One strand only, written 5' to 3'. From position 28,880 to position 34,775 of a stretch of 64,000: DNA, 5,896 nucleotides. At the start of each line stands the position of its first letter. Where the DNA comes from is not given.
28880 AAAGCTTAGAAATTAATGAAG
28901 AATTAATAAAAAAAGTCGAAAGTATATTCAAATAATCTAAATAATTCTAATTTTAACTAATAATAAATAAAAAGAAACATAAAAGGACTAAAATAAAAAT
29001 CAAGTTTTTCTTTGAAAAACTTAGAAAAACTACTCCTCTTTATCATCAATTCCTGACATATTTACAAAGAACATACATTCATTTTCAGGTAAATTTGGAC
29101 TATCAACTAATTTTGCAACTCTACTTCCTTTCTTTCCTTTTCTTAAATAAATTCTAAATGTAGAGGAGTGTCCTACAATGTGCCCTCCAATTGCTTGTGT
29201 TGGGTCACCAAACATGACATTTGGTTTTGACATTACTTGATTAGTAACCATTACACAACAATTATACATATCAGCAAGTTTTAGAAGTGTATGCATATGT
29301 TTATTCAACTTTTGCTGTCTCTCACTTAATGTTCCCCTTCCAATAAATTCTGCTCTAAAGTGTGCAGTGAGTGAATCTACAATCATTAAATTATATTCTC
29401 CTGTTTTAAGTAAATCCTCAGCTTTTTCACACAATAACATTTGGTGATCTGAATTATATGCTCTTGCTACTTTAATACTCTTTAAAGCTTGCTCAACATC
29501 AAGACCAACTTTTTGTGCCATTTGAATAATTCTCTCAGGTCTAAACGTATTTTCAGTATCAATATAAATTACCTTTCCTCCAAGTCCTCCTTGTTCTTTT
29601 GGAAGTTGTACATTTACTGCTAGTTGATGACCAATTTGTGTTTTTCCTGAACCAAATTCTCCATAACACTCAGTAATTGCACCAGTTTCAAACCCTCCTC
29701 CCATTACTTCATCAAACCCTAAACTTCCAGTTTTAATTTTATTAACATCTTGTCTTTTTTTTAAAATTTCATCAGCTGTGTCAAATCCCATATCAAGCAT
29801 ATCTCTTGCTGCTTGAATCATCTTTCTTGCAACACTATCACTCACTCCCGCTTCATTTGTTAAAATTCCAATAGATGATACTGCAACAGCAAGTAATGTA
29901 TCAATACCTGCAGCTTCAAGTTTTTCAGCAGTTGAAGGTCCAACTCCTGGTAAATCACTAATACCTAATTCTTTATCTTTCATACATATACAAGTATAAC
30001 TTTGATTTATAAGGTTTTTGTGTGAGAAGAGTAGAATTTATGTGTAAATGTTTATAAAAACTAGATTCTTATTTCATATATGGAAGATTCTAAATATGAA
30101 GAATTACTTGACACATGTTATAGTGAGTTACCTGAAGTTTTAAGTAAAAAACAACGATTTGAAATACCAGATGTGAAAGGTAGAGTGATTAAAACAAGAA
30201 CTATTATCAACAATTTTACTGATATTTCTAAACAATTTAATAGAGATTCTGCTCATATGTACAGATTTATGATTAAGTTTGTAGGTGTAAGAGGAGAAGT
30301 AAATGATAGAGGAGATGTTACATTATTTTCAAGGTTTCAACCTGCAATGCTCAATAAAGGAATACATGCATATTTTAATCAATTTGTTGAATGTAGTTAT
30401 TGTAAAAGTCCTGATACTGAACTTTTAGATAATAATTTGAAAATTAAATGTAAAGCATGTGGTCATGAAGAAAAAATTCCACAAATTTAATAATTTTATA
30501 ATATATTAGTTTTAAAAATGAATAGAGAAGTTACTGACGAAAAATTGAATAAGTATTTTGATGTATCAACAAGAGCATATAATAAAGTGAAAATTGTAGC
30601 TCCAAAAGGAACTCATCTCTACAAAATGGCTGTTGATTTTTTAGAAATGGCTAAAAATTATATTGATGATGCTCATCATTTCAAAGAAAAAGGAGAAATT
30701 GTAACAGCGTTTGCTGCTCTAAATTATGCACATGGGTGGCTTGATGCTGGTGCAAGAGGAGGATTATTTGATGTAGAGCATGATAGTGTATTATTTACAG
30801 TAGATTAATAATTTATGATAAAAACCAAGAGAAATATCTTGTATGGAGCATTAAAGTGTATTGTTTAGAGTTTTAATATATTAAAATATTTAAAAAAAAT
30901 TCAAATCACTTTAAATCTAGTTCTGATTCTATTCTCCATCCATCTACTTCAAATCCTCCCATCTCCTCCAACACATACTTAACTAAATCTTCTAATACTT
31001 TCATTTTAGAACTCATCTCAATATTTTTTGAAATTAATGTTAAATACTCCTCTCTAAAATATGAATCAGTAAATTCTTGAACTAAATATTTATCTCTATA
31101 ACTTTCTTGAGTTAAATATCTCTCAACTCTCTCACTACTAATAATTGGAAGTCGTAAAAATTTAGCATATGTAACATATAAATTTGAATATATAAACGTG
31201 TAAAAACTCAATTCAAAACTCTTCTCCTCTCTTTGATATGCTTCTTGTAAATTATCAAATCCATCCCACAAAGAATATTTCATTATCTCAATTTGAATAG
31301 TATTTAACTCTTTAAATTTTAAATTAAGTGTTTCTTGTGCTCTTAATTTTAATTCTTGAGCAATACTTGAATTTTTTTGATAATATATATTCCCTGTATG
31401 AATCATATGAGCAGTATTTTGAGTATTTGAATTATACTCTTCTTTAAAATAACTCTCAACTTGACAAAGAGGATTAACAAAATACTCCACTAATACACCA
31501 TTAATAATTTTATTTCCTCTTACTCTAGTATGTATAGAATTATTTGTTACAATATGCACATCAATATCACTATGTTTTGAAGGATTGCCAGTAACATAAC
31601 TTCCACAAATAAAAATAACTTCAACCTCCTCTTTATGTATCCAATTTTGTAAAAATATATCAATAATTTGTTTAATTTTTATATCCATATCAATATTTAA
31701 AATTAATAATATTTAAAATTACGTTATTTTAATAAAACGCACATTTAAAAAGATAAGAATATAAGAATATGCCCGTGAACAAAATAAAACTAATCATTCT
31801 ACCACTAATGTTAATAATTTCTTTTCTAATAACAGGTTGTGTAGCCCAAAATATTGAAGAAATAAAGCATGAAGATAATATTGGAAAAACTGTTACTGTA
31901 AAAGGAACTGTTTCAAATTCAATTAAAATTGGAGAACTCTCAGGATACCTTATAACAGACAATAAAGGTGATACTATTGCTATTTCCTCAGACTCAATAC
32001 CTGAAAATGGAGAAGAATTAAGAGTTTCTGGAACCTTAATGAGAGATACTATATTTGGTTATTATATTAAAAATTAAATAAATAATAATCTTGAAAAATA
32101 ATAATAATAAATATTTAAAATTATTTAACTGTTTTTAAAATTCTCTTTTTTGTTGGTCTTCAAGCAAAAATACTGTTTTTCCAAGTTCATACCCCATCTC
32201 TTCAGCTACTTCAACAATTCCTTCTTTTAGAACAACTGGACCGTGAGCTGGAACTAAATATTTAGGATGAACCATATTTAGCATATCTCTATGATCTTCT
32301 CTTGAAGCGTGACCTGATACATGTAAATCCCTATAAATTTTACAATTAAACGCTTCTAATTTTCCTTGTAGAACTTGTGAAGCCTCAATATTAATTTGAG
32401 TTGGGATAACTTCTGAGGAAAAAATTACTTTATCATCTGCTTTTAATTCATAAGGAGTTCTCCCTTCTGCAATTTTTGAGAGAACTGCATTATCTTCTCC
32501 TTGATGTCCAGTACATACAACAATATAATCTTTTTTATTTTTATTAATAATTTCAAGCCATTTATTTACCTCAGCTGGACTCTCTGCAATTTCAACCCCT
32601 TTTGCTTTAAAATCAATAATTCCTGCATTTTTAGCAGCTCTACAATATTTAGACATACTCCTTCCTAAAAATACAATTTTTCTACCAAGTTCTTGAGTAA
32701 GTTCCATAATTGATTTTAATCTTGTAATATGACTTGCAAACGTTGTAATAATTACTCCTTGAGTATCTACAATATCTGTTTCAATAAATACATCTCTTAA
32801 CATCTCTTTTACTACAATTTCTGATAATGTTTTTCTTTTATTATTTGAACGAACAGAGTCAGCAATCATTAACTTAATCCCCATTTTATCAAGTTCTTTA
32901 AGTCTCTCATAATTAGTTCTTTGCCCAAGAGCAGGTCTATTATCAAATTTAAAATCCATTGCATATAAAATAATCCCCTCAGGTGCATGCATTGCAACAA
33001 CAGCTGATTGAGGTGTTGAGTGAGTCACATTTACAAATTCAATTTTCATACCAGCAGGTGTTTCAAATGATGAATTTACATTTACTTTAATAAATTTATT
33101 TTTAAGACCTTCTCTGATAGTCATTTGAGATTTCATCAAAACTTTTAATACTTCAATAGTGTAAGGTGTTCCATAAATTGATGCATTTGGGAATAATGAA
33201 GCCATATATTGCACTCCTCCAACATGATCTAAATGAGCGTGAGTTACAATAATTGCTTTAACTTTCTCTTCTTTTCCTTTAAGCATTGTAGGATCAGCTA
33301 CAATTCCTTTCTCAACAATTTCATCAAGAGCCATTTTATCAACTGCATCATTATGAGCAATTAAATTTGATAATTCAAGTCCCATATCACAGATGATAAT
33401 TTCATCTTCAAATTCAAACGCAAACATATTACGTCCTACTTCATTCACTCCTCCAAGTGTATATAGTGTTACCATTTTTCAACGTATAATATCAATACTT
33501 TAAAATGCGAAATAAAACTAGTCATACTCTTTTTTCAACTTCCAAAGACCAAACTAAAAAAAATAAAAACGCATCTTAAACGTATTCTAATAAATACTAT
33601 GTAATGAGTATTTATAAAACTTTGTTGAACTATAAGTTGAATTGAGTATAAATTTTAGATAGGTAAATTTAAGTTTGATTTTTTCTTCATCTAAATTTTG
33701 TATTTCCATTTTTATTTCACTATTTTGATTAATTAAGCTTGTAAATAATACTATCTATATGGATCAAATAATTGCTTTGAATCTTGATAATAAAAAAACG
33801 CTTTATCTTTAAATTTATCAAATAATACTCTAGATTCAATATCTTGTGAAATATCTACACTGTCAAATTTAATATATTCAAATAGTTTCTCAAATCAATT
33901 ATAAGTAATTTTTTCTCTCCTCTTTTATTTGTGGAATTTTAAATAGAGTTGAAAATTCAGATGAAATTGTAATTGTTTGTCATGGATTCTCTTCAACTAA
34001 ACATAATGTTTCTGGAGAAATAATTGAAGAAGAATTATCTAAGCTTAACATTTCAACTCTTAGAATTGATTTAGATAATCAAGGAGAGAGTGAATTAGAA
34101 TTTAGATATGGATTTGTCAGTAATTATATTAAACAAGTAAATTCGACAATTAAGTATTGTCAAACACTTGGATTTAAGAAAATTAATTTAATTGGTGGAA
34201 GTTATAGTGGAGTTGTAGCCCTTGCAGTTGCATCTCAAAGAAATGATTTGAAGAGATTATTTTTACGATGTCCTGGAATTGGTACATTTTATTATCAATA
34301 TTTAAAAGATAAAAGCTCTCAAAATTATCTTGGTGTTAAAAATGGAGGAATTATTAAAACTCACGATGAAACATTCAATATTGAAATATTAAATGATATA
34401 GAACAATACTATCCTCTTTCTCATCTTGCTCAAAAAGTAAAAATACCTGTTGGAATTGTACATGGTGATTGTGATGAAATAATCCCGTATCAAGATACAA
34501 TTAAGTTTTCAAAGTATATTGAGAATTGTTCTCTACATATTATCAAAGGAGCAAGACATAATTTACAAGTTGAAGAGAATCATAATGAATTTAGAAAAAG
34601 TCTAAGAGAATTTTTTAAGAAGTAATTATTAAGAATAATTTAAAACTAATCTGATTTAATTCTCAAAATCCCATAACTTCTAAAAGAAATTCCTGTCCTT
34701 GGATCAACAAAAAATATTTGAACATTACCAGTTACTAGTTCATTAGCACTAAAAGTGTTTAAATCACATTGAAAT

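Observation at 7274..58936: Recurring phenomenon: five conserved genes each carry a downstream echo of their own 3' end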

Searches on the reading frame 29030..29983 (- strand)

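Call 62: search_protein_families(library=pfam, proteins=[window:29030-29983:-], max_evalue=0.01)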
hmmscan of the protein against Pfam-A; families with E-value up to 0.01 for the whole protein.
window:29030-29983:- (317 aa): 8 families
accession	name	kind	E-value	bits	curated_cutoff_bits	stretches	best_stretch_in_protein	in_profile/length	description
PF08423.17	Rad51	-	1.7e-94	316.1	22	1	76-314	1-243/244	Rad51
PF00154.27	RecA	-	1.6e-19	70.8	27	1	75-285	25-223/262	recA bacterial DNA recombination protein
PF06745.19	ATPase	-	2e-11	44.1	26.6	1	83-283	1-190/231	KaiC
PF14520.12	HHH_5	-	1.5e-08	35.5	27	1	9-61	5-57/57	Helix-hairpin-helix domain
PF11798.14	IMS_HHH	-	8.9e-06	26.1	24.4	1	5-27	10-32/32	IMS family HHH motif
PF13481.12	AAA_25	-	6e-05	23.2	27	1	93-246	25-186/195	AAA domain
PF21999.2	IMS_HHH_1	-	0.00024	21.9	27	1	10-46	2-38/53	DNA polymerase-iota, thumb domain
PF10391.15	DNA_pol_lambd_f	-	0.0012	19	29.8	0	12-31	7-26/51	Fingers domain of DNA polymerase lambda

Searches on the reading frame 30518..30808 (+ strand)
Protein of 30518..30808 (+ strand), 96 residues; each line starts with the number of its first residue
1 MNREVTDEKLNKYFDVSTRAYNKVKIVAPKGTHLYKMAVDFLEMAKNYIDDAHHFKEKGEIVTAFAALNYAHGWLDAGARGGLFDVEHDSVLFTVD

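Call 14: search_protein_families(library=pfam, proteins=[window:30518-30808:+])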
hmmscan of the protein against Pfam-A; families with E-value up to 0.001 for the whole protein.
window:30518-30808:+ (96 aa): 1 family
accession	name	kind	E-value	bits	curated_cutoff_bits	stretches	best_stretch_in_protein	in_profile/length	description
PF04010.18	DUF357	-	5.8e-28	97.1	29.4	1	12-84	1-73/73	Protein of unknown function (DUF357)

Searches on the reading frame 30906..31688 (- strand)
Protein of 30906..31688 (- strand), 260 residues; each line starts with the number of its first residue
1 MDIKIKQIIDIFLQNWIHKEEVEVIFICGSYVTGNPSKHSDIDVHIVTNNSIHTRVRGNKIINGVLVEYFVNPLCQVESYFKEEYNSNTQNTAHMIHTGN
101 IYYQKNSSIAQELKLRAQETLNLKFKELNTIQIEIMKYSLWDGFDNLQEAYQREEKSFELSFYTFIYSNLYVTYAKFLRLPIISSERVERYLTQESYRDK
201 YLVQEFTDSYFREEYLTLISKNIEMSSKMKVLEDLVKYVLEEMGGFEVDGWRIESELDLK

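Call 62: search_protein_families(library=pfam, proteins=[window:30906-31688:-], max_evalue=0.01)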
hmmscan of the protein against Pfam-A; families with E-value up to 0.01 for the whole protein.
window:30906-31688:- (260 aa): 3 families
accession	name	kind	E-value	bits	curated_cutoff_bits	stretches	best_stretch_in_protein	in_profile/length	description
PF18765.7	Polbeta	-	2.4e-07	31.3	26.9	1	18-53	9-44/93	Polymerase beta, Nucleotidyltransferase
PF01909.29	NTP_transf_2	-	4.7e-07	30.5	21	1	5-51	1-43/93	Nucleotidyltransferase domain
PF22600.2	MTPAP-like_central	-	0.0064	17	27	0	10-63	30-81/139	Poly(A) RNA polymerase, mitochondrial-like, central palm domain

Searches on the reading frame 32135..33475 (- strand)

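Call 62: search_protein_families(library=pfam, proteins=[window:32135-33475:-], max_evalue=0.01)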
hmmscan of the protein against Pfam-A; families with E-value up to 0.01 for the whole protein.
window:32135-33475:- (446 aa): 5 families
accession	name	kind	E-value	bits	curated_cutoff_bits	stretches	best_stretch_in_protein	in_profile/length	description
PF22505.1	RNase_J_b_CASP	-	2e-26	92.7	27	1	240-359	3-114/126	Ribonuclease J, beta-CASP domain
PF12706.13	Lactamase_B_2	-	2.3e-11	44.1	27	1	68-156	26-116/200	Beta-lactamase superfamily domain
PF00753.33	Lactamase_B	-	3.3e-10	40.7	22.7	1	66-174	38-149/196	Metallo-beta-lactamase superfamily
PF07521.17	RMMBL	-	5.7e-09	36.3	21.6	1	377-429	5-58/63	Zn-dependent metallo-hydrolase RNA specificity domain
PF02112.21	PDEase_II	-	5.6e-06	26.1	23.7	1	69-111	80-129/340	cAMP phosphodiesterases class-II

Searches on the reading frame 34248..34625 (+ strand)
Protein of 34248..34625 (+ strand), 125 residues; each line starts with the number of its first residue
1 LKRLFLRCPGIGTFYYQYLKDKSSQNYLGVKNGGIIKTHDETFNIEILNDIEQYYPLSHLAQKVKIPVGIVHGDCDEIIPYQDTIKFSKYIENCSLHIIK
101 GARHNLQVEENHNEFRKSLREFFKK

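Call 63: search_protein_families(library=pfam, proteins=[window:34248-34625:+], max_evalue=0.01)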
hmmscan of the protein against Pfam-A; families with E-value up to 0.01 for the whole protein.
window:34248-34625:+ (125 aa): 3 families
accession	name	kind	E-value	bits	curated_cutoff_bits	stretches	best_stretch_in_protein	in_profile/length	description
PF12146.15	Hydrolase_4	-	6.8e-07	29.3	27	1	59-110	185-238/239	Serine aminopeptidase, S33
PF02230.22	Abhydrolase_2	-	0.00036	20.9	23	1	61-109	152-204/217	Phospholipase/Carboxylesterase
PF00326.27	Peptidase_S9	-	0.0019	18.2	22.6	1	52-125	130-208/213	Prolyl oligopeptidase family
